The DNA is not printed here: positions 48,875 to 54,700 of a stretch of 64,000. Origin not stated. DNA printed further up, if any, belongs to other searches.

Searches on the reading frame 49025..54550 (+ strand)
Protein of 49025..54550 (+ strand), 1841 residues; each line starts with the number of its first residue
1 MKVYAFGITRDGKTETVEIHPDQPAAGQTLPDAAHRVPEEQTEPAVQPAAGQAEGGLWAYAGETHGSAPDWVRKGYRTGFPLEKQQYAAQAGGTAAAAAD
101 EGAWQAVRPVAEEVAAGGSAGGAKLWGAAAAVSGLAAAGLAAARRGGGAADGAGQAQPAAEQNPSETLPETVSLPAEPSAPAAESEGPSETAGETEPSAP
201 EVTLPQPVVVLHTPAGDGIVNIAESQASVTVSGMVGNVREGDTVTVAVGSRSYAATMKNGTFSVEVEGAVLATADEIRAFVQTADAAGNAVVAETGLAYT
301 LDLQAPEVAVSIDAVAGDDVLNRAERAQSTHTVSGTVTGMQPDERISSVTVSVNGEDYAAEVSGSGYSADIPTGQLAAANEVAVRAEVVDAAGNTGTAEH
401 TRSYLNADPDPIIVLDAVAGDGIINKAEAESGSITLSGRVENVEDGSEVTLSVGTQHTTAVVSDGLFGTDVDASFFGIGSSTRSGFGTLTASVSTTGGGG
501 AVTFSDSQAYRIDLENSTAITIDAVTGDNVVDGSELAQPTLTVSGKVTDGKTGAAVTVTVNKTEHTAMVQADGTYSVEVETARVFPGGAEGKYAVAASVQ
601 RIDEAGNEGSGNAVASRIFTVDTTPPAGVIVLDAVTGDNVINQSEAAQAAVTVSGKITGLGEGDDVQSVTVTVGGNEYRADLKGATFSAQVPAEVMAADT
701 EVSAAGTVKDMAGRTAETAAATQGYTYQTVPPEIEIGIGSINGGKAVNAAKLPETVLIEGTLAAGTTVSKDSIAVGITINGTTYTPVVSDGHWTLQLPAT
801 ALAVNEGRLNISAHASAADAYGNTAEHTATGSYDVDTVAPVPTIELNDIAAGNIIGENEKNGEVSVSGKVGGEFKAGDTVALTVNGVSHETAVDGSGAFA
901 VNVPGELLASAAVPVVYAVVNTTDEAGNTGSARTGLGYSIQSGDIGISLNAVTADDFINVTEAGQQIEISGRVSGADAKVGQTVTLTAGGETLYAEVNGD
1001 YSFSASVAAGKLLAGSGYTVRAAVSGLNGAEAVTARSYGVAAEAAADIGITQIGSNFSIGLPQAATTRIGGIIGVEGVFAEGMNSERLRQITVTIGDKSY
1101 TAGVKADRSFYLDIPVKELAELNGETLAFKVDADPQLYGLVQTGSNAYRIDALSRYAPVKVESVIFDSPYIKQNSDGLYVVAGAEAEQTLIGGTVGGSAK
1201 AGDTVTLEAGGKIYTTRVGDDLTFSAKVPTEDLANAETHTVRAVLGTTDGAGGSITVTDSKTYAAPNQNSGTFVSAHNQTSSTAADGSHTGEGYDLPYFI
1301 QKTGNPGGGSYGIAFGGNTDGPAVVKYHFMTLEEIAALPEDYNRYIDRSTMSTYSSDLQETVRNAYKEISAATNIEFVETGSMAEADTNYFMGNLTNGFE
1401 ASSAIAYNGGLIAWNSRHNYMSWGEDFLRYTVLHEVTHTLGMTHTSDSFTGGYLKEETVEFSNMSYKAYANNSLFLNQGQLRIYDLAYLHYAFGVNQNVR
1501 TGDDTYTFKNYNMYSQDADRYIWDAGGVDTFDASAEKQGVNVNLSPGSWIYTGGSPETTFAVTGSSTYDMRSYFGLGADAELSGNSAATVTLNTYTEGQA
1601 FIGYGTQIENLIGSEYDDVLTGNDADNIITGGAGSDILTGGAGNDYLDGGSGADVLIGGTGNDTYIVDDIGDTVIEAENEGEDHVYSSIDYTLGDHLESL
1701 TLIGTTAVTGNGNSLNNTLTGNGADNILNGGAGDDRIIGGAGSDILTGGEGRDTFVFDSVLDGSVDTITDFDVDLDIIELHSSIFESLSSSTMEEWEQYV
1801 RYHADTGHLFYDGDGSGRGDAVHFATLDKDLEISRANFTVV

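Call 77: search_protein_families(library=pfam, proteins=[window:49025-54550:+], max_evalue=0.001)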
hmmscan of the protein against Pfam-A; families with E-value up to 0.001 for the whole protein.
window:49025-54550:+ (1841 aa): 2 families
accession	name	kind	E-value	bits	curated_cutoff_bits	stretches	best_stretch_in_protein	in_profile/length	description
PF00353.25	HemolysinCabind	-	7.1e-17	61.5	23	3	1630-1664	1-35/36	RTX calcium-binding nonapeptide repeat (4 copies)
PF13582.12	Reprolysin_3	-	0.00035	21.5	22.4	0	1378-1445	51-123/123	Metallo-peptidase family M12B Reprolysin-like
